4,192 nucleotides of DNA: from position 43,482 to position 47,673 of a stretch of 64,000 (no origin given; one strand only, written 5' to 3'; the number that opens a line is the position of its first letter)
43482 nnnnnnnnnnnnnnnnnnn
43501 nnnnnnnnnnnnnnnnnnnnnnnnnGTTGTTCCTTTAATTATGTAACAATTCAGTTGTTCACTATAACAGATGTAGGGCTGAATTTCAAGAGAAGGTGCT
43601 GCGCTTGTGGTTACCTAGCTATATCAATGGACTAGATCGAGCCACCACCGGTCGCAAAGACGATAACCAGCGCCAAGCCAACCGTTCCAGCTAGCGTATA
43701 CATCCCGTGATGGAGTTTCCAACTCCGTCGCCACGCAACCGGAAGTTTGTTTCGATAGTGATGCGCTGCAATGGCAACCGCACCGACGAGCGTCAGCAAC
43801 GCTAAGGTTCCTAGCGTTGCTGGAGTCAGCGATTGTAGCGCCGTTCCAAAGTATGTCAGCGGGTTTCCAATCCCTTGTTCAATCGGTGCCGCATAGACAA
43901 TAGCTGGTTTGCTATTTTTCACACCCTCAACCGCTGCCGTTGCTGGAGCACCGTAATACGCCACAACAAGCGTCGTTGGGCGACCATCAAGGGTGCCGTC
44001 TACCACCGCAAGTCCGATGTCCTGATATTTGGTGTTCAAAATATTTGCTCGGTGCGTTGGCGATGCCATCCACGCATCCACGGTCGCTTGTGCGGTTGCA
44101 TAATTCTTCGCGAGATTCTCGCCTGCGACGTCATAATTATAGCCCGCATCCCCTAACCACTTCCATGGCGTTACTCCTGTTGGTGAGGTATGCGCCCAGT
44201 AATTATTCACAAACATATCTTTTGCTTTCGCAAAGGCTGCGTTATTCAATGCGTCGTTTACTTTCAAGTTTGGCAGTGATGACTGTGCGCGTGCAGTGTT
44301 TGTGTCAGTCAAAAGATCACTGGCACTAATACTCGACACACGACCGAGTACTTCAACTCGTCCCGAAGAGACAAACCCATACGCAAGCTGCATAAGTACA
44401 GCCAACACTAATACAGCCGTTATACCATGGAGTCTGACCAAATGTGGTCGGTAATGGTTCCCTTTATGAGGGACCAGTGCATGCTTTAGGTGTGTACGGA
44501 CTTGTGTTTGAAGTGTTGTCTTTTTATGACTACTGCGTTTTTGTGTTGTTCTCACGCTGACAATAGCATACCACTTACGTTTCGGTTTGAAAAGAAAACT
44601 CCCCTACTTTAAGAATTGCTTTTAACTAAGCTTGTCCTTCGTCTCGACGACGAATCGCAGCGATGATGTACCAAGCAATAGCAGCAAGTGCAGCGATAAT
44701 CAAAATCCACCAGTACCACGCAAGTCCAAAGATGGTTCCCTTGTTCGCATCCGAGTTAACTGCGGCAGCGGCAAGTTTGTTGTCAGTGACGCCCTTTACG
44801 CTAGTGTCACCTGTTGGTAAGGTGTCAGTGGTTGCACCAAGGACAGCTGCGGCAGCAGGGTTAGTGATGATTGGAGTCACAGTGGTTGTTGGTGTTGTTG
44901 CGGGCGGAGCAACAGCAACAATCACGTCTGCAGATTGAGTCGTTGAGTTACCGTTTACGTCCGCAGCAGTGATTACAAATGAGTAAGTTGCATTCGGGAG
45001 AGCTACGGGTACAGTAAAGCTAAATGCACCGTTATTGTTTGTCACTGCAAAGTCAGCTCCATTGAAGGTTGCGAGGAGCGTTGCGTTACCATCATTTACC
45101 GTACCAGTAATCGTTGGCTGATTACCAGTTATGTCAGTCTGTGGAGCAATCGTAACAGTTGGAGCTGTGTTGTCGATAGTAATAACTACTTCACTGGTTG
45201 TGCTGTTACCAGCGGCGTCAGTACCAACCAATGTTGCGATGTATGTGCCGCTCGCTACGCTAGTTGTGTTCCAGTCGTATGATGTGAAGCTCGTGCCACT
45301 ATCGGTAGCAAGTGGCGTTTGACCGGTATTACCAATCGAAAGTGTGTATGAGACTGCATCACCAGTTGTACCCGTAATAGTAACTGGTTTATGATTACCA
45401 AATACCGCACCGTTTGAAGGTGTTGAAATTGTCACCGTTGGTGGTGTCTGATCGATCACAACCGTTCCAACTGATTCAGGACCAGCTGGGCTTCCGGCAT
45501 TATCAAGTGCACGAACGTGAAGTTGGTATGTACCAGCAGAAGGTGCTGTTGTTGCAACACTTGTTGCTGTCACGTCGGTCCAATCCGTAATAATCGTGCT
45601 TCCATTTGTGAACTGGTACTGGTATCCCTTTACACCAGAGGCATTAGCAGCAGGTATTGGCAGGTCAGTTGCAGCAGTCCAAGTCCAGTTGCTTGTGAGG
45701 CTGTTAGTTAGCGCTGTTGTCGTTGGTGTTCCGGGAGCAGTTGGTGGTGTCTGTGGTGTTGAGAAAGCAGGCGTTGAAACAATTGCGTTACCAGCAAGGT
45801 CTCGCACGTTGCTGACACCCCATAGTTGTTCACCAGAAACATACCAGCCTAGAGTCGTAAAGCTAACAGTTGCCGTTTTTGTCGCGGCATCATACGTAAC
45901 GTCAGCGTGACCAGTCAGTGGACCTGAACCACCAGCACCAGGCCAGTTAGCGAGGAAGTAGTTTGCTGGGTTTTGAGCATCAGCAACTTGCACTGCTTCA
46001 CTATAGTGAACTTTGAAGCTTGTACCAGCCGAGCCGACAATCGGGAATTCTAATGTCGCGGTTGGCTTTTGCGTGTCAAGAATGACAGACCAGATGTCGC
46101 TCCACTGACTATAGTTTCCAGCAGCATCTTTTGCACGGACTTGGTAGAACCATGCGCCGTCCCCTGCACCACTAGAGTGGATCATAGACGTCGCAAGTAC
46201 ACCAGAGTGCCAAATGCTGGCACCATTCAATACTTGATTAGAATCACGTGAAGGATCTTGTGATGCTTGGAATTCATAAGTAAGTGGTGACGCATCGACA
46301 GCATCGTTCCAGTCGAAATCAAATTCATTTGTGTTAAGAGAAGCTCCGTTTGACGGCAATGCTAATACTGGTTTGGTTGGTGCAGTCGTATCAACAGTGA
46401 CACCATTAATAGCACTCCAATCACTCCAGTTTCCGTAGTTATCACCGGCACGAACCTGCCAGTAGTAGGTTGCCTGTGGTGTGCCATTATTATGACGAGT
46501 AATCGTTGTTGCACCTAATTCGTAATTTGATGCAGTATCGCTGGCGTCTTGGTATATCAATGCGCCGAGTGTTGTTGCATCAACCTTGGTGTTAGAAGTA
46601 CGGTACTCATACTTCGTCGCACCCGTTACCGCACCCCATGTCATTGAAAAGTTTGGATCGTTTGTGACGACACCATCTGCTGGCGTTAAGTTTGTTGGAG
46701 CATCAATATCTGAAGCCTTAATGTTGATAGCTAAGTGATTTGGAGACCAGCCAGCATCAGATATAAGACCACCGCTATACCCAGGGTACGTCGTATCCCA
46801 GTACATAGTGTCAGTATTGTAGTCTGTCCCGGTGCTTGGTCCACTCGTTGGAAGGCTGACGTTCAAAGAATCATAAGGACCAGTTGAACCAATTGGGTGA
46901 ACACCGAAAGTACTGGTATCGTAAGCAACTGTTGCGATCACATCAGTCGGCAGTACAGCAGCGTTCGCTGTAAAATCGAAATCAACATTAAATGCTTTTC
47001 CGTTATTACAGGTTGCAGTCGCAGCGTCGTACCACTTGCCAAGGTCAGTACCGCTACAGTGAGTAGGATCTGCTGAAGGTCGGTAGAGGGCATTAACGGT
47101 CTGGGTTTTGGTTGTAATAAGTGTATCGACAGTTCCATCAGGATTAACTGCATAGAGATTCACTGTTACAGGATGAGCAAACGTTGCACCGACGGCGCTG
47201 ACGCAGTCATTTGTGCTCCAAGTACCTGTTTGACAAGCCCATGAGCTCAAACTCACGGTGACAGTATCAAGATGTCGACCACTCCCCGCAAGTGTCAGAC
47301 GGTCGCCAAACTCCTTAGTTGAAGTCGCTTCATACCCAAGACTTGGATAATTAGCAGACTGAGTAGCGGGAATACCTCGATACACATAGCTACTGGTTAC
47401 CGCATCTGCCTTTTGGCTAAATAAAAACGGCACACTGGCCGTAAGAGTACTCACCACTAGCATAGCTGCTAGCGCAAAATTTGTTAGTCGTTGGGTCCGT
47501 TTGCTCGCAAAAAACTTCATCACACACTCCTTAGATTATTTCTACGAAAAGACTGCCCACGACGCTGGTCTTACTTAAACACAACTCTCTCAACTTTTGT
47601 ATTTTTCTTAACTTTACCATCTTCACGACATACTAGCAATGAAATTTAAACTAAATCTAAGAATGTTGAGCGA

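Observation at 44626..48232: Shared C-terminal signal (AAVLGA...G-x-x-IFG[LV]AWYWW-TM-basic) on two otherwise unrelated surface proteins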

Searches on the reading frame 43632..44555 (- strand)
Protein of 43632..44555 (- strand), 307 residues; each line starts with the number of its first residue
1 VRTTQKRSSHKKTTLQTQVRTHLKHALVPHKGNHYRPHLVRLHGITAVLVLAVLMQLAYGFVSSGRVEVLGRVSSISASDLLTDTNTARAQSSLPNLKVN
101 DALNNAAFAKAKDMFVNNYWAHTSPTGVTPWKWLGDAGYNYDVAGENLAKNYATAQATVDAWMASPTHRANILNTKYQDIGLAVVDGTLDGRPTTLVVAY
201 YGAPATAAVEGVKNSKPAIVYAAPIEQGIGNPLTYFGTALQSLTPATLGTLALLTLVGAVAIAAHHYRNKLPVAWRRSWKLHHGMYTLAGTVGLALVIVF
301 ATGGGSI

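Call 5: search_protein_families(library=ncbifam, proteins=[window:43632-44555:-], max_evalue=1)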
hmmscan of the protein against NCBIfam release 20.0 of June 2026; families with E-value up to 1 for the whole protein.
window:43632-44555:- (307 aa): 2 families
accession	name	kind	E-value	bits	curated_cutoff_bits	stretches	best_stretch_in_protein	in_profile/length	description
TIGR02909.1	spore_YkwD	subfamily_domain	5.2e-31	107.2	171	1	81-188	8-115/127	uncharacterized protein, YkwD family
NF052539.1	DivAsocLipDalA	equivalog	6.7e-19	68.4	200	1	80-185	50-155/169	divisome-associated lipoprotein DalA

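Call 6: search_protein_families(library=pfam, proteins=[window:43632-44555:-], max_evalue=1)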
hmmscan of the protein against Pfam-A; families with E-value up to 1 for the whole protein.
window:43632-44555:- (307 aa): 1 family
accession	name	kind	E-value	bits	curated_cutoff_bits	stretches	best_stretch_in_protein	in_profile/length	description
PF00188.32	CAP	-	3.7e-19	70.1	21.1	1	84-198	3-114/117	Cysteine-rich secretory protein family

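Call 80: find_related_loci(query=A6, collection=metagenome_contigs, flank=6000)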
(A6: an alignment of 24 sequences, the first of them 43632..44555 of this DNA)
Query A6 (307 aa) in metagenome_contigs; peptide patterns used: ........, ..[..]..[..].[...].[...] (x = any residue, [..] = any of these).
600 stretches matched a pattern (row limit reached: there are more); 570 encode a relative of the query (tblastn E <= 1e-3); the best 80 are kept; 80 distinct loci.
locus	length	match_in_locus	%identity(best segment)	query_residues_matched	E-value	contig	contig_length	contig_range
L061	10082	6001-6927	90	1-307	5e-177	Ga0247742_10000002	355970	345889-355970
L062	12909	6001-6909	81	1-307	2e-165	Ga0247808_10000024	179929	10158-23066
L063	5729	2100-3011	78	1-307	7e-154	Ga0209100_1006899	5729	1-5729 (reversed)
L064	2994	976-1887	75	1-307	1e-158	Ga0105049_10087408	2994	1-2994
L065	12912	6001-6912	75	6-307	3e-147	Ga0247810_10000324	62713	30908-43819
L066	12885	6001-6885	65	10-307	2e-133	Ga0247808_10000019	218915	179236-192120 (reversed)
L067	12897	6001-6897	67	7-307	1e-137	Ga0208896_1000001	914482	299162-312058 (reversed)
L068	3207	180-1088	60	3-307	1e-127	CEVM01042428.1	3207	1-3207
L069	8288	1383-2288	60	4-307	2e-120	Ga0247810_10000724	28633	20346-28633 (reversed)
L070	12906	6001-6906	59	4-307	4e-119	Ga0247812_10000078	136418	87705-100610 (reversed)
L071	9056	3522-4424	59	4-307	8e-119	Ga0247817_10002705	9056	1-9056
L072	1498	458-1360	57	7-307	2e-125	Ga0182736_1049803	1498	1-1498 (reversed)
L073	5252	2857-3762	59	4-307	2e-116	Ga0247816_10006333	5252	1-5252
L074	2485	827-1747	57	2-307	9e-122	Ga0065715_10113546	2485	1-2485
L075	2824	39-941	57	4-307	2e-119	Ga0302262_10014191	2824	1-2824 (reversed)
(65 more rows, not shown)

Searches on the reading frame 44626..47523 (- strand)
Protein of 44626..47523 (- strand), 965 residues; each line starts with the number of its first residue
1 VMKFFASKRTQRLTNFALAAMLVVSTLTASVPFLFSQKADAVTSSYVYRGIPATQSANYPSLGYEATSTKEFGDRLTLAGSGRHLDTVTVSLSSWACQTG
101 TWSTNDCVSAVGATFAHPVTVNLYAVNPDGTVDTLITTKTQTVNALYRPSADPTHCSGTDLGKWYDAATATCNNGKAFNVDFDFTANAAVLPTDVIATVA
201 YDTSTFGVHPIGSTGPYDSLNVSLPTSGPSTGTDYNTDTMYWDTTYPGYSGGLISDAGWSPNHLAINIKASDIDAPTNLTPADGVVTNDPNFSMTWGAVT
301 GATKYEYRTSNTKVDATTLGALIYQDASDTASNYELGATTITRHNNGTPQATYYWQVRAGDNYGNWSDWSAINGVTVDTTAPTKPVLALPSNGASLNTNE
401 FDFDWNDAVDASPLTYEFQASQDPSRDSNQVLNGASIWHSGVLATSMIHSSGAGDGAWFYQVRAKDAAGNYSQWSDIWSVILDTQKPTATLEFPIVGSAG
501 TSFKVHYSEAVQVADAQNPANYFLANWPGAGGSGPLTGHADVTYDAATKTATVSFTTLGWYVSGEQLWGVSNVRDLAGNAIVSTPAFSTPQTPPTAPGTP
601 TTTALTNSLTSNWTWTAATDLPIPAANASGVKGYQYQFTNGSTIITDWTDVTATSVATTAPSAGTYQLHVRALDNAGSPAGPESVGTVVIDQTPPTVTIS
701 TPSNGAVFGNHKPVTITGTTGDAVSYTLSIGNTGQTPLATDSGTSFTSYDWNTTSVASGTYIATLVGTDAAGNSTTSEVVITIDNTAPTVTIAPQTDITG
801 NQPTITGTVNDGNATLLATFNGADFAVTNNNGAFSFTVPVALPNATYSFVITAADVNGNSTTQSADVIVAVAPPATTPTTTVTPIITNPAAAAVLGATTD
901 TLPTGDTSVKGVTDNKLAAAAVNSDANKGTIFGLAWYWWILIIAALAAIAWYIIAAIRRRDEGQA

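Call 5: search_protein_families(library=ncbifam, proteins=[window:44626-47523:-], max_evalue=1)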
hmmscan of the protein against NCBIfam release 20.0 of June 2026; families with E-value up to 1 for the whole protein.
window:44626-47523:- (965 aa): 3 families
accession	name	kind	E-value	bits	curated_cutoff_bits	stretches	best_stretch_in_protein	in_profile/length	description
NF047441.1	Lepto_OmpL47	equivalog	9.9e-06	25.4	250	2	663-796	112-243/336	multi-beta-barrel domain surface protein OmpL47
NF047446.1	barrel_OmpL47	domain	0.0022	18.4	40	1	628-677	15-56/68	OmpL47-type beta-barrel domain-containing protein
TIGR03043.1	PS_II_psbZ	equivalog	0.62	10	39.95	0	419-448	25-54/58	photosystem II reaction center protein PsbZ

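Call 6: search_protein_families(library=pfam, proteins=[window:44626-47523:-], max_evalue=1)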
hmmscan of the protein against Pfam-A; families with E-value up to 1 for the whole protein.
window:44626-47523:- (965 aa): 9 families
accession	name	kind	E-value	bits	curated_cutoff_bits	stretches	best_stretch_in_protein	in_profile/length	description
PF19077.6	Big_13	-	1.5e-16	61.2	27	4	800-868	26-99/102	Bacterial Ig-like domain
PF13750.12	Big_3_3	-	5.4e-10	39.6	27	2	748-801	4-59/157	Bacterial Ig-like domain (group 3)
PF17957.7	Big_7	-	8.6e-06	26.7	24.1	1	695-761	1-66/70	Bacterial Ig domain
PF25788.1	Ig_Rha78A_N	-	2.5e-05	24.9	27.4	1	348-373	72-97/105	Rha78A-like, N-terminal immunoglobulin domain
PF15418.12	DUF4625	-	0.00016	22.4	27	1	827-868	88-129/131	Domain of unknown function (DUF4625)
PF24489.1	Ig_J_second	-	0.00089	19.7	27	1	302-379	27-96/105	Tip attachment protein J second Ig-like domain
PF13517.12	FG-GAP_3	-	0.0017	19.3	26.9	1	810-859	4-54/61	FG-GAP-like repeat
PF07495.19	Y_Y_Y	-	0.012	16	26.6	1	647-678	20-52/65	Y_Y_Y domain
PF05002.20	SGS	-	0.063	13.9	23.9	1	636-663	49-76/82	SGS domain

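Call 71: search_solved_structures(query=window:44626-47523:-, max_evalue=0.01)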
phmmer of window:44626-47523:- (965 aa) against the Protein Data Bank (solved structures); distinct sequences matched with E-value up to 0.01: 1.
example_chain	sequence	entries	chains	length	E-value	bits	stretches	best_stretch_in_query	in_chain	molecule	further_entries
3pdd_A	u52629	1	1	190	0.0041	18.7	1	615-753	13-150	Glycoside hydrolase, family 9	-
